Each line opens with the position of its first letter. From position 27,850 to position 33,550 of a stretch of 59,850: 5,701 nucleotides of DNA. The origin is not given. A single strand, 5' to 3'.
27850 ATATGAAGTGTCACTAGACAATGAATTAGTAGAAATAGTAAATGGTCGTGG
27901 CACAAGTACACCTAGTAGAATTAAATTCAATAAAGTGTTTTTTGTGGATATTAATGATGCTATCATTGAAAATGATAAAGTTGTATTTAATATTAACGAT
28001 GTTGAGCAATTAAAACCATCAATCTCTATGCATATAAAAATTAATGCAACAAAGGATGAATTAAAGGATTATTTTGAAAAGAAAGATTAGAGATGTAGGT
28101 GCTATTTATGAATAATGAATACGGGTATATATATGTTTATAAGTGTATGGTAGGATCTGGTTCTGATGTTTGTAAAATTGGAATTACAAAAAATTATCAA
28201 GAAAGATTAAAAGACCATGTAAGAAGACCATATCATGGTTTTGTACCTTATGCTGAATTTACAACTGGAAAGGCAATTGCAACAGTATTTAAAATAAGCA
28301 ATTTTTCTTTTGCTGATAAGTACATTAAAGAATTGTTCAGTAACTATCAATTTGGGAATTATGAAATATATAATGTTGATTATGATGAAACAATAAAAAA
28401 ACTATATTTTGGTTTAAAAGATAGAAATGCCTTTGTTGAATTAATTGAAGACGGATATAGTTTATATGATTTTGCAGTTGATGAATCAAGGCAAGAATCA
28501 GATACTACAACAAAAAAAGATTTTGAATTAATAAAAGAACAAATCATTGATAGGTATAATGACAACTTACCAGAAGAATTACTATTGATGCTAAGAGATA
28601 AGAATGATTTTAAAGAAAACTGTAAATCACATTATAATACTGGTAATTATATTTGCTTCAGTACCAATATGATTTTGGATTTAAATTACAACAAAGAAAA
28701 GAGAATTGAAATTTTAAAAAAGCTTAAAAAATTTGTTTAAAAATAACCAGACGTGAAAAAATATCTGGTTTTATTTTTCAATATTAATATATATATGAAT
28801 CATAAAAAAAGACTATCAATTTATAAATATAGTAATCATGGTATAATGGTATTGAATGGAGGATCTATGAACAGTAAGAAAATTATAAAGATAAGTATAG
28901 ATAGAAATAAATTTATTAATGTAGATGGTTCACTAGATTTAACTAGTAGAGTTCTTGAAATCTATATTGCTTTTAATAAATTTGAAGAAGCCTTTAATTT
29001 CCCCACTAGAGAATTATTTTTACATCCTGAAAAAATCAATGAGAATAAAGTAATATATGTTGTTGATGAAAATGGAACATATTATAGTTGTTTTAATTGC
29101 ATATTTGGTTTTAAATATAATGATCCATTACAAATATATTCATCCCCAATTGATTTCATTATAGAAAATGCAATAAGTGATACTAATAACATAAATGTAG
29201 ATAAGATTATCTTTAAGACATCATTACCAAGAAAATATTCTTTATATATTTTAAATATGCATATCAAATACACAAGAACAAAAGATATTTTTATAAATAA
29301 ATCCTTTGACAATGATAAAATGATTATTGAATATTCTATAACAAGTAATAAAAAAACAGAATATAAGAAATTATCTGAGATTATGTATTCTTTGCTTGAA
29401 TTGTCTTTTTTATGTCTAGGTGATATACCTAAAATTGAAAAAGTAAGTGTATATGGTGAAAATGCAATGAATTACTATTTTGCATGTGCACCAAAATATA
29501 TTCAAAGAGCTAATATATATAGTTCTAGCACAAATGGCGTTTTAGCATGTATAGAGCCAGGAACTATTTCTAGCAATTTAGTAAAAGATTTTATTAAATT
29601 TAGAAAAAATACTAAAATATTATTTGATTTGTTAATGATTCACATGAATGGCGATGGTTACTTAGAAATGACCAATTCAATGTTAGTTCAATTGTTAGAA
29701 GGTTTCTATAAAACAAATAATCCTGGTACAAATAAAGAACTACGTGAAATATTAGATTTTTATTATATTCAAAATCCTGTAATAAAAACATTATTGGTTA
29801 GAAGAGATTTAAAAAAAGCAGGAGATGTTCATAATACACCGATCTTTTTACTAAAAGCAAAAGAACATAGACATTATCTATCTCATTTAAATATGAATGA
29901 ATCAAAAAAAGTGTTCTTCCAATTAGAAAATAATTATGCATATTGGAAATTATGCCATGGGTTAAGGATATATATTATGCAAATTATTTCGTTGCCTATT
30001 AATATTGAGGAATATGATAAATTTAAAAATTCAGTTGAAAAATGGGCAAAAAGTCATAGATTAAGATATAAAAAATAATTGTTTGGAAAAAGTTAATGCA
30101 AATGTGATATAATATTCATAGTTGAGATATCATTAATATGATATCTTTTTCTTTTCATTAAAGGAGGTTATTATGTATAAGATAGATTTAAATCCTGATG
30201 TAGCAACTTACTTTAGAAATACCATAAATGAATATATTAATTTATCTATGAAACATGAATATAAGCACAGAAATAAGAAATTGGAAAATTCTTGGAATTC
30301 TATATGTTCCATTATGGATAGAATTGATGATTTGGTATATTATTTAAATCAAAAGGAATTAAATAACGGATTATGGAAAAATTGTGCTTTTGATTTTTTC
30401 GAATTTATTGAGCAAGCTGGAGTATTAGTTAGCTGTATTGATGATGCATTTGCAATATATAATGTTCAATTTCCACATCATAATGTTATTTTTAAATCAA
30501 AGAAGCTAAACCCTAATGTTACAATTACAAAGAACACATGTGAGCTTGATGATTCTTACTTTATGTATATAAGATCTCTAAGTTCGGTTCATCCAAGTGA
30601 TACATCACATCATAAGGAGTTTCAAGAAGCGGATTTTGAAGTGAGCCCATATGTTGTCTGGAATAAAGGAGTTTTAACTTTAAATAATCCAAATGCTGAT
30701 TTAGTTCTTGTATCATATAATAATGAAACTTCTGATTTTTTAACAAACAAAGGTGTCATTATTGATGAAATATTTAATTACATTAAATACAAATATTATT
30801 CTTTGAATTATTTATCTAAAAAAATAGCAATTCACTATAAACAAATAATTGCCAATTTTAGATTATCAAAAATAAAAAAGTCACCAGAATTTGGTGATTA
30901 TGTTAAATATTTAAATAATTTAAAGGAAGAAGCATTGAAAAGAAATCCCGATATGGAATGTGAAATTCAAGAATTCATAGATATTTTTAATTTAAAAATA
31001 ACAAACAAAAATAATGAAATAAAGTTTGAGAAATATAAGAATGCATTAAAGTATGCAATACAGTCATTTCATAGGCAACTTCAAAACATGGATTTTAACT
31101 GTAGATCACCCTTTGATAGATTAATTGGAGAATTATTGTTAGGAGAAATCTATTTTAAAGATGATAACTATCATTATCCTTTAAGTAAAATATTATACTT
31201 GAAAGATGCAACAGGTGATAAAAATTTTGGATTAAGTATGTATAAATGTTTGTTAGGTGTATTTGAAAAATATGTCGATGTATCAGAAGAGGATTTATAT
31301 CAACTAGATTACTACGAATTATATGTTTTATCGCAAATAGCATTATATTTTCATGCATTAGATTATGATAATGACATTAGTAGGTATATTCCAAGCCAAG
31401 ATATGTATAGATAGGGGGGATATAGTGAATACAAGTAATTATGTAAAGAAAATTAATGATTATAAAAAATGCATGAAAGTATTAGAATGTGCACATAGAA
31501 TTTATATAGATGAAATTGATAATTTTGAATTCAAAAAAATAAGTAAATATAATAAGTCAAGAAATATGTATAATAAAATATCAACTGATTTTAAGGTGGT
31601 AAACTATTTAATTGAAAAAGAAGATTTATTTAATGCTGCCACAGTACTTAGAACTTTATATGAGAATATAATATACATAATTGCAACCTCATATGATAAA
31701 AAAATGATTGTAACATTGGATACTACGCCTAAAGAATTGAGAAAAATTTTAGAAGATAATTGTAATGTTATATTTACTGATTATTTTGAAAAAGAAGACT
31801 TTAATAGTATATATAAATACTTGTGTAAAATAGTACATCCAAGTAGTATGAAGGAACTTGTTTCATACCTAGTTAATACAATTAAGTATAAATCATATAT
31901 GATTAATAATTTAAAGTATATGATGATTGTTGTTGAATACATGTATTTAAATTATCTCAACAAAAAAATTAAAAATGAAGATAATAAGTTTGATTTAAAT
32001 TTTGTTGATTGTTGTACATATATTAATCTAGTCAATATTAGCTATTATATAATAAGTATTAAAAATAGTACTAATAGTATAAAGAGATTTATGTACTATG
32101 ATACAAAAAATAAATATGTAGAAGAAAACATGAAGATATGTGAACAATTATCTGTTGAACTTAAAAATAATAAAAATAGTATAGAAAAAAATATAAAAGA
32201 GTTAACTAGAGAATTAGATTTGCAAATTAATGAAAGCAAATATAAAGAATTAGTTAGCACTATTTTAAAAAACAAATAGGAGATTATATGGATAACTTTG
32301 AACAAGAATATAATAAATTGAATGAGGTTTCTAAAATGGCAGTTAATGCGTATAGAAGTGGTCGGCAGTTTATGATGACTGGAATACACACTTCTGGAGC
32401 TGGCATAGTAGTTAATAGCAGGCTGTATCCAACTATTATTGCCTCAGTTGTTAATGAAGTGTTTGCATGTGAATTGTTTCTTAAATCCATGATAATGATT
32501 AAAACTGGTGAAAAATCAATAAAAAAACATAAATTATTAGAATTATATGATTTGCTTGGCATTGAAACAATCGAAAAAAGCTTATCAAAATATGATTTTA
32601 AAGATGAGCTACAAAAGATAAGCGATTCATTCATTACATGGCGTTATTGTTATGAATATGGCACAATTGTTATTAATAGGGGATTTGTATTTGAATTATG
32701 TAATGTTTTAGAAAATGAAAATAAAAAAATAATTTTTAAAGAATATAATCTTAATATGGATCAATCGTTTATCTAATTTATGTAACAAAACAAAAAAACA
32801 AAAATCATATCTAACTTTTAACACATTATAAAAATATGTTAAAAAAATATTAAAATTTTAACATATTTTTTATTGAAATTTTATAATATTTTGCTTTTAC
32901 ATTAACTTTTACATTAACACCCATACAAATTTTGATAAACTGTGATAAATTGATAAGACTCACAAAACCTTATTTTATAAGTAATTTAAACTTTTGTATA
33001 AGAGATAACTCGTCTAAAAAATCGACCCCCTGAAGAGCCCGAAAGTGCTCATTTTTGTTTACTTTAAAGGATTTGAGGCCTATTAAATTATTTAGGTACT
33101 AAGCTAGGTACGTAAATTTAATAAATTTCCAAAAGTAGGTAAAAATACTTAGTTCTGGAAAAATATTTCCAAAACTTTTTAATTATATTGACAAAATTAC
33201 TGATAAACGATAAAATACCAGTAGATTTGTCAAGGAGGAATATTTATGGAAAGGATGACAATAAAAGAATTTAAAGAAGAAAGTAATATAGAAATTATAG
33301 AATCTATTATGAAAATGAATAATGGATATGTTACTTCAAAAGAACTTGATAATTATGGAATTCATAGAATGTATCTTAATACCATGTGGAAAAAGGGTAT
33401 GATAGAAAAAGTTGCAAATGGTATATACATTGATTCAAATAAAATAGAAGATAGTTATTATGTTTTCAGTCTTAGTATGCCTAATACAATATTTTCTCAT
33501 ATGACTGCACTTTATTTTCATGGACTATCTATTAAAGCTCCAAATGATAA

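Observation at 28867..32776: Four-gene block of unassignable proteins inside a defence-loaded integrative island: best candidate for an undescribed system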

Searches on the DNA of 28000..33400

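Call 117: search_rna_families(source=window, start=28000, end=33400, threshold=evalue, max_evalue=1)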
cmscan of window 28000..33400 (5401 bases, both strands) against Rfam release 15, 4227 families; matches with E-value up to 1: 1.
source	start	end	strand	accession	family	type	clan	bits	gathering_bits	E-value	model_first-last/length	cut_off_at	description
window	29504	29572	+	RF00048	Entero_CRE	Cis-reg;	-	23.6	55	0.88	1-61/61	no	Enterovirus cis-acting replication element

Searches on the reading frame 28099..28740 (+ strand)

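Call 13: search_protein_families(library=pfam, proteins=[window:28099-28740:+], max_evalue=0.001)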
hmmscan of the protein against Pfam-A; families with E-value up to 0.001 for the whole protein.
window:28099-28740:+ (213 aa): 1 family
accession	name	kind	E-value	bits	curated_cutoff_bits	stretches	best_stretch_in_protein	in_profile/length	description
PF10544.15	T5orf172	-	4.1e-08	34.1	20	1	9-99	1-94/101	T5orf172 domain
